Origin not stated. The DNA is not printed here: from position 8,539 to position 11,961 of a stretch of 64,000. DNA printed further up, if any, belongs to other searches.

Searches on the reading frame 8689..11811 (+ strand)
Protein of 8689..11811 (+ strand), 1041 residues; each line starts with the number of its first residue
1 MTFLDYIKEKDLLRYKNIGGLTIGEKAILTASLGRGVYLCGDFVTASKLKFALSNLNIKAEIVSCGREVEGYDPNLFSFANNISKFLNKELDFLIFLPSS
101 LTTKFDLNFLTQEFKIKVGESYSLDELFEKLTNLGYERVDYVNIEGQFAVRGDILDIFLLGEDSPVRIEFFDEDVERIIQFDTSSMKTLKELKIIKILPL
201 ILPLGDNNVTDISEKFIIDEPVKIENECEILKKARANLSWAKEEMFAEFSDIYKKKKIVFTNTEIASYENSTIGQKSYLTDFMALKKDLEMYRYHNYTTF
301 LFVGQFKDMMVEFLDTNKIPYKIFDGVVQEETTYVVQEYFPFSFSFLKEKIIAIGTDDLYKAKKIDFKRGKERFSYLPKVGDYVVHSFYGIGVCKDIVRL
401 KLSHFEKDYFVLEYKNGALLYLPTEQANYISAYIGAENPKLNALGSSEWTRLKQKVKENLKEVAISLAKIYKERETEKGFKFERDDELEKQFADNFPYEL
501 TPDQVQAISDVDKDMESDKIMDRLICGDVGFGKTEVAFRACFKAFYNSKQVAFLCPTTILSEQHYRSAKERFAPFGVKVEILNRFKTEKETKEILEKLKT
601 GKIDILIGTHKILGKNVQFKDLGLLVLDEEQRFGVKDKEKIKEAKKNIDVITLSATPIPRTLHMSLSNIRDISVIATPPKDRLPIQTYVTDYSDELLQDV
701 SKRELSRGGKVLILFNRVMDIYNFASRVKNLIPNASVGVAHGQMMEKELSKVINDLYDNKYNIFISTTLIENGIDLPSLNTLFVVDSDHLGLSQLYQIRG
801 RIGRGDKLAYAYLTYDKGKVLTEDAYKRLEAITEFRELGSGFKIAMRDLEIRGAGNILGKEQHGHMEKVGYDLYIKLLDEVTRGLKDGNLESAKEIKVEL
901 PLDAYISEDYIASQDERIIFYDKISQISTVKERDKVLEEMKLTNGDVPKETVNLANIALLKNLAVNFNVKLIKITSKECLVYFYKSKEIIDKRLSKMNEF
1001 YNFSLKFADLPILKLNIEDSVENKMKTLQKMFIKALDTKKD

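Call 8: search_protein_families(library=pfam, proteins=[window:8689-11811:+], max_evalue=0.001)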
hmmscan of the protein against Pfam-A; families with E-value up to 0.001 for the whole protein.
window:8689-11811:+ (1041 aa): 8 families
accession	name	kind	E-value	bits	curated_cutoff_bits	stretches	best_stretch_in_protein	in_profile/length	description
PF00270.35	DEAD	-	7.8e-26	91.2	26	1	501-662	1-164/167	DEAD/DEAH box helicase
PF17757.6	UvrB_inter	-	1.6e-24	86.3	22.9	1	115-199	2-87/91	UvrB interaction domain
PF00271.37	Helicase_C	-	2.4e-20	73.3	23.5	1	701-804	10-108/110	Helicase conserved C-terminal domain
PF03461.20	TRCF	-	2.5e-17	63.4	25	1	900-989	1-90/95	TRCF domain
PF02559.22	CarD_TRCF_RID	-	2.8e-14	53.4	23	1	379-434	2-57/57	CarD-like/TRCF RID domain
PF04851.21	ResIII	-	1.1e-10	42.1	22.5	1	498-657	2-162/164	Type III restriction enzyme, res subunit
PF22590.2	Cas3-like_C_2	-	0.00029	21.5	27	0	708-805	2-104/106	CRISPR-associated nuclease/helicase Cas3, C-terminal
PF14814.11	UB2H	-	0.0004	20.8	27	0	117-158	2-43/85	Bifunctional transglycosylase second domain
